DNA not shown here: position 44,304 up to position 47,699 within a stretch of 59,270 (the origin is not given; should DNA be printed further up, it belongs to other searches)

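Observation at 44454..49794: Nuclease-less N6-adenine methyltransferase plus SNF2 helicase two-gene module (candidate non-canonical defence / RM-like system)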

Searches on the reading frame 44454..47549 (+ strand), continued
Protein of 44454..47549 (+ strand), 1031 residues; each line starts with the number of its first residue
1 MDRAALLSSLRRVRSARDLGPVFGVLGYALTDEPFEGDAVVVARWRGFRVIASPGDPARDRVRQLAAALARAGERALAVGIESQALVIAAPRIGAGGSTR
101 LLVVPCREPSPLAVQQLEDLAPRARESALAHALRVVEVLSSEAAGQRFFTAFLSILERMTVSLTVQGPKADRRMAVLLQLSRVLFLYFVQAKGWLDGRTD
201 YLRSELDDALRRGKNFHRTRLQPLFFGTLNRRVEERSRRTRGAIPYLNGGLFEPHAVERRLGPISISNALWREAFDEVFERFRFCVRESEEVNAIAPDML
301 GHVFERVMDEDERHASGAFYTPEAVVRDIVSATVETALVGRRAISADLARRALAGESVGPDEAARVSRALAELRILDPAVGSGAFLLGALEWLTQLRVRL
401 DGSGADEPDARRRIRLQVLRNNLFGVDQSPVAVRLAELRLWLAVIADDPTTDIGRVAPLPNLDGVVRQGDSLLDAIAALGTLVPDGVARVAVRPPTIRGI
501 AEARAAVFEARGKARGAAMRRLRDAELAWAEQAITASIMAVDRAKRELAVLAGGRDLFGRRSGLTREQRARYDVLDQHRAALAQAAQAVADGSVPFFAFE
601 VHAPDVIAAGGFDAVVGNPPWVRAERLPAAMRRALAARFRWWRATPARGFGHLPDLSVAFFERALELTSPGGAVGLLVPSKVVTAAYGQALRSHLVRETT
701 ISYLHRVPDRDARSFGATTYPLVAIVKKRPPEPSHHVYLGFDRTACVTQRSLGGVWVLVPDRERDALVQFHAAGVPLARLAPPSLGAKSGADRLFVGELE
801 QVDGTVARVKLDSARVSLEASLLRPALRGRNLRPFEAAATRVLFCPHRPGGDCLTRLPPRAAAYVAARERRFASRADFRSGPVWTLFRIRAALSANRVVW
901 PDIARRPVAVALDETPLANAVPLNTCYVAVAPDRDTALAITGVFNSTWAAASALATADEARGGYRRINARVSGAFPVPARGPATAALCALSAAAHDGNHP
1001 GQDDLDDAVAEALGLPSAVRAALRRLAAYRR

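Call 56: fold_search(model_id=the predicted structure, library=pdb)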
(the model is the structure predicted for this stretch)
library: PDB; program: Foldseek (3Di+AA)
matches with E <= 10: 336; with E <= 0.001: 77
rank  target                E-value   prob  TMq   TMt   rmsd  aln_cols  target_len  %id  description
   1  8q56_A                1.4e-16  1.00  0.42  0.37  13.0      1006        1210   14  PglX methyltransferase of Salmonella BREX phage defence system (aka BrxX) bound to inhibitor Ocr (released 2024-08-21)
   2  7qw6_A                3.3e-16  1.00  0.37  0.66   7.2       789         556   13  Adenine-specific DNA methyltransferase M.BseCI complexed with AdoHcy and cognate hemimethylated DNA duplex (released 2023-01-25)
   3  7lt5_B                3.7e-16  1.00  0.40  0.67   7.2       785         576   13  CamA Adenine Methyltransferase Complexed to Cognate Substrate DNA and Cofactor SAH (released 2021-05-19)
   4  7lt5_C                5.1e-16  1.00  0.40  0.69   7.0       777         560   13  CamA Adenine Methyltransferase Complexed to Cognate Substrate DNA and Cofactor SAH (released 2021-05-19)
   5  7rfk_A                5.3e-16  1.00  0.39  0.67   7.8       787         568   12  CamA Adenine Methyltransferase Complexed to Cognate Substrate DNA and Inhibitor Sinefungin (released 2021-09-15)
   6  7rfl_B                6.3e-16  1.00  0.39  0.67   7.1       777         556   12  CamA Adenine Methyltransferase Complexed to Cognate Substrate DNA and Inhibitor SGC0946 (released 2021-09-15)
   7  7rfm_B                6.6e-16  1.00  0.38  0.66   7.5       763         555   12  CamA Adenine Methyltransferase Complexed to Cognate Substrate DNA and Inhibitor EPZ004777 (released 2021-09-15)
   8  7rfk_B                6.9e-16  1.00  0.40  0.66   7.4       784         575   13  CamA Adenine Methyltransferase Complexed to Cognate Substrate DNA and Inhibitor Sinefungin (released 2021-09-15)
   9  9ewz_C                7.5e-16  1.00  0.44  0.38  13.4      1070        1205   12  Cryo-EM structure of the E. coli BrxX methyltransferase in complex with DNA (released 2025-03-05)
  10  7lni_A                8.2e-16  1.00  0.38  0.67   7.2       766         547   12  SeMet CamA Adenine Methyltransferase Complexed to Cognate Substrate DNA (released 2021-05-19)
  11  7qw8_B                9.8e-16  1.00  0.29  0.48  10.8       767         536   13  Adenine-specific DNA methyltransferase M.BseCI (released 2023-01-25)
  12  7rfl_A                1.0e-15  1.00  0.39  0.68   7.1       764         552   12  CamA Adenine Methyltransferase Complexed to Cognate Substrate DNA and Inhibitor SGC0946 (released 2021-09-15)
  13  8c45_B                1.1e-15  1.00  0.41  0.35  13.5      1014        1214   14  PglX methyltransferase from the Salmonella BREX phage defence system (aka BrxX) (released 2024-07-10)
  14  7rfk_C                1.2e-15  1.00  0.40  0.68   7.1       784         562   12  CamA Adenine Methyltransferase Complexed to Cognate Substrate DNA and Inhibitor Sinefungin (released 2021-09-15)
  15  8cy2_A                1.4e-15  1.00  0.38  0.68   7.0       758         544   12  CamA Adenine Methyltransferase Complexed to Cognate Substrate DNA and Inhibitor APNEA (Compound 9) (released 2023-01-11)
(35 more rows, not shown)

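Call 63: find_homologous_proteins(query=L057:5818-9003:+, max_evalue=1e-30)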
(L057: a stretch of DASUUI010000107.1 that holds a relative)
Query L057:5818-9003:+ (1062 aa): 4606 proteins with E <= 1e-30 among 8000 candidates; the best 120 are listed.
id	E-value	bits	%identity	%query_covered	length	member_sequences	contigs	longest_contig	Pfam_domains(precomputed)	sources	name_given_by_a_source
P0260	0.0e+0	2372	100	100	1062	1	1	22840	PF02384.23,PF07669.18,PF20473.5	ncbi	ncbi:MAG TPA: DNA methyltransferase [Gemmatimonadaceae bacterium]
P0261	0.0e+0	2064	87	100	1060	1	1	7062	PF02384.23,PF07669.18,PF20473.5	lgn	-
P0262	0.0e+0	2035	87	100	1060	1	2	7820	PF02384.23,PF07669.18,PF20473.5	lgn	-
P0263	0.0e+0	1887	80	100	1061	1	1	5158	PF02384.23,PF07669.18,PF20473.5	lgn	-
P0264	0.0e+0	1841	79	100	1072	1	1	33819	PF02384.23,PF07669.18,PF20473.5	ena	-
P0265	0.0e+0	1725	74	100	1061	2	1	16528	PF02384.23,PF07669.18,PF20473.5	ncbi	-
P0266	0.0e+0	1706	74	100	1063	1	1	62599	PF02384.23,PF07669.18,PF20473.5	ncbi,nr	ncbi:MAG TPA: DNA methyltransferase [Gemmatimonadaceae bacterium]|nr:DNA methyltransferase [Gemmatim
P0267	0.0e+0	1678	72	100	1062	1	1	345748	PF02384.23,PF07669.18,PF20473.5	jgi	jgi:hypothetical protein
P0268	0.0e+0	1663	73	98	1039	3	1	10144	PF02384.23,PF07669.18,PF20473.5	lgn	-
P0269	0.0e+0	1419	63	100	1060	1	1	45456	PF02384.23,PF07669.18,PF20473.5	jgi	jgi:hypothetical protein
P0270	0.0e+0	1331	60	100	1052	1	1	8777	PF02384.23,PF07669.18,PF20473.5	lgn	-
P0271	0.0e+0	1326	60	100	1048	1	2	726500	PF02384.23,PF07669.18,PF20473.5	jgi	jgi:hypothetical protein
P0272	0.0e+0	1325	60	100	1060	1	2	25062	PF25120.2,PF02384.23,PF07669.18,PF20473.5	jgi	jgi:hypothetical protein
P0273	0.0e+0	1149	53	98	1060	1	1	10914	PF02384.23,PF07669.18,PF20473.5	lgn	-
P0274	0.0e+0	1058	53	98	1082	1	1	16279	PF02384.23,PF07669.18,PF20473.5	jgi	jgi:hypothetical protein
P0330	9.0e-296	1002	51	99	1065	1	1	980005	PF02384.23,PF07669.18,PF20473.5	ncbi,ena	-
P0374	7.1e-291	986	49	99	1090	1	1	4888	PF02384.23,PF07669.18,PF20473.5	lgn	-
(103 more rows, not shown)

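Call 64: find_encoding_contigs(protein=P0330, flank=8000, max_places=1)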
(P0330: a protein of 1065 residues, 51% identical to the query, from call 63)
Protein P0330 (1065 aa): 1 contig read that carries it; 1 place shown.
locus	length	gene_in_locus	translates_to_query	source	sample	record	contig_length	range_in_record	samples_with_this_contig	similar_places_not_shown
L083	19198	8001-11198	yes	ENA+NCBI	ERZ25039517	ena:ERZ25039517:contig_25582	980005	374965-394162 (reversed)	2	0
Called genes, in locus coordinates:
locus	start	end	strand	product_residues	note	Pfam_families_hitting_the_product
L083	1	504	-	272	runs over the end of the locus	PF02104:SURF1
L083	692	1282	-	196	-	PF01904:DUF72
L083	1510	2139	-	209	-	-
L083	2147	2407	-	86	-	-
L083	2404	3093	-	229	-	PF01325:Fe_dep_repress, PF02742:Fe_dep_repr_C, PF04023:FeoA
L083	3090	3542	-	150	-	PF00582:Usp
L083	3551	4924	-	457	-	PF01566:Nramp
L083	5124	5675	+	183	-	PF12867:DinB_2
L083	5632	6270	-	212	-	PF00293:NUDIX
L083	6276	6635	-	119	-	PF00581:Rhodanese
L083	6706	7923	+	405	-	PF13506:Glyco_transf_21, PF00535:Glycos_transf_2, PF10111:Glyco_tranf_2_2 (faint), PF13641:Glyco_tranf_2_3, PF13632:Glyco_trans_2_3 (faint)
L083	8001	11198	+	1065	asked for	PF02384:N6_Mtase (faint), PF20473:MmeI_Mtase (weak), PF07669:Eco57I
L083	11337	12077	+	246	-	-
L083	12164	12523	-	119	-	-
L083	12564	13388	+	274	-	-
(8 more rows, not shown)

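Call 65: find_encoding_contigs(protein=P0271, flank=8000, max_places=1)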
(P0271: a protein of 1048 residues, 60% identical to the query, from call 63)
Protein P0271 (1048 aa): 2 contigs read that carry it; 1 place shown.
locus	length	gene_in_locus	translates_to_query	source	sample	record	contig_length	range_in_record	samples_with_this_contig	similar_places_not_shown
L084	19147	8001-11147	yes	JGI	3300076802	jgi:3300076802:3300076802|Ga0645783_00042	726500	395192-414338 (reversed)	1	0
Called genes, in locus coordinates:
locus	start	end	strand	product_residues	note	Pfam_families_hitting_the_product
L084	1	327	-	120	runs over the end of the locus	PF00581:Rhodanese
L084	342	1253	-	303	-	PF02016:Peptidase_S66, PF17676:Peptidase_S66C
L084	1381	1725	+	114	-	-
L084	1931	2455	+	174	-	-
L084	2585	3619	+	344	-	PF00982:Glyco_transf_20 (weak)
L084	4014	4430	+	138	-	PF02358:Trehalose_PPase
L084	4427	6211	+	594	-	PF19291:TREH_N, PF00723:Glyco_hydro_15, PF22422:MGH1-like_GH (faint)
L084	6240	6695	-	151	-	PF10882:bPH_5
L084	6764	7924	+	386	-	PF13506:Glyco_transf_21, PF00535:Glycos_transf_2, PF10111:Glyco_tranf_2_2 (weak), PF13641:Glyco_tranf_2_3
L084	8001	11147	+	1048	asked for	PF02384:N6_Mtase (weak), PF20473:MmeI_Mtase, PF07669:Eco57I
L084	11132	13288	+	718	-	PF04851:ResIII (faint), PF00176:SNF2-rel_dom (weak), PF00271:Helicase_C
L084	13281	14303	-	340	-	PF01370:Epimerase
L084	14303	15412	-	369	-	PF01266:DAO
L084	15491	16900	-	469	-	PF02233:PNTB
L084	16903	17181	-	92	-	PF12769:PNTB_4TM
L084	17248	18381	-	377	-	PF05222:AlaDh_PNT_N, PF01262:AlaDh_PNT_C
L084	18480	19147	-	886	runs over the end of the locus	PF00069:Pkinase, PF07714:PK_Tyr_Ser-Thr, PF26549:Tricorn_N, PF26550:Tricorn_2nd (faint), PF07676:PD40, PF26549:Tricorn_N (weak)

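Call 74: find_related_loci(query=A1, collection=viral_contigs, flank=5000)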
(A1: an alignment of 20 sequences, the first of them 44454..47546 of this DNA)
Query A1 (1031 aa) in viral_contigs; peptide patterns used: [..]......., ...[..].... (x = any residue, [..] = any of these).
192 stretches matched a pattern; 43 encode a relative of the query (tblastn E <= 1e-3); 43 distinct loci.
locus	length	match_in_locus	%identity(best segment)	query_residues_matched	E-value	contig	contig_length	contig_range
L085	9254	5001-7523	35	93-997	4e-104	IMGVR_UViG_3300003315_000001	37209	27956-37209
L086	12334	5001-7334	25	103-797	4e-56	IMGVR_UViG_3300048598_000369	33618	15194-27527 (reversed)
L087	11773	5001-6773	29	110-737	4e-51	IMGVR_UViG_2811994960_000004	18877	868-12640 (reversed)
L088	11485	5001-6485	27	180-701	2e-50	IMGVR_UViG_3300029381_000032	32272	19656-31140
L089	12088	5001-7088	24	194-856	5e-49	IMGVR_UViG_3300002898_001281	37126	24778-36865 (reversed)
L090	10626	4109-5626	26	173-705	3e-48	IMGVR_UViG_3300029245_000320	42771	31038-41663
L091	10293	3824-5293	25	180-692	1e-47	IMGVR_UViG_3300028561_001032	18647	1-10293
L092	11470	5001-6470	25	180-692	1e-47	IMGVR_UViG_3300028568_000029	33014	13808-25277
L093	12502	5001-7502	24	180-907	2e-45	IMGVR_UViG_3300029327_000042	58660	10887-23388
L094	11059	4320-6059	25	135-728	1e-45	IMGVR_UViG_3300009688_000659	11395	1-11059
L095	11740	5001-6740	25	135-728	1e-45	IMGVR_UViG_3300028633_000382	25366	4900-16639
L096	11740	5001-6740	25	135-728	1e-45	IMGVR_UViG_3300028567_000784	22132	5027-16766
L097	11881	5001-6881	25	108-714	2e-45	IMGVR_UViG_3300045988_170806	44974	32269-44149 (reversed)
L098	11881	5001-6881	25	108-714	2e-45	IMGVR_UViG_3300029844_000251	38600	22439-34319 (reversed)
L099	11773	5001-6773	24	136-723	1e-44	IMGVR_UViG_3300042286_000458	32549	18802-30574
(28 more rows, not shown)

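Call 79: find_encoding_contigs(protein=P0002, flank=8000, max_places=1)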
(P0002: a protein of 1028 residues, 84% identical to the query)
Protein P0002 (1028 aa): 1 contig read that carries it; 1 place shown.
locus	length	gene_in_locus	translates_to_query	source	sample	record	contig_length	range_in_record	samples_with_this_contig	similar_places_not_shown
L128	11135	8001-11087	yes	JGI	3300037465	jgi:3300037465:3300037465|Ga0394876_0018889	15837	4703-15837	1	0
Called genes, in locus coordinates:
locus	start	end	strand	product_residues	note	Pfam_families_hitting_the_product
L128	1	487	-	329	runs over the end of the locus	PF07731:Cu-oxidase_2 (weak), PF07732:Cu-oxidase_3, PF07731:Cu-oxidase_2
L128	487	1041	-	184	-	PF02742:Fe_dep_repr_C, PF04023:FeoA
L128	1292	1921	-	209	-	PF00293:NUDIX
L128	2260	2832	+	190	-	-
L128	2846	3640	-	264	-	PF00106:adh_short, PF13561:adh_short_C2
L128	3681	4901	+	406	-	PF00375:SDF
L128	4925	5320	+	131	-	PF10861:DUF2784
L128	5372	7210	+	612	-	PF02129:Peptidase_S15, PF00561:Abhydrolase_1 (faint), PF01738:DLH, PF12146:Hydrolase_4 (faint), PF20434:BD-FAE, PF00326:Peptidase_S9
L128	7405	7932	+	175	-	PF04167:DUF402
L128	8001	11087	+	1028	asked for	PF02384:N6_Mtase (faint), PF20473:MmeI_Mtase, PF07669:Eco57I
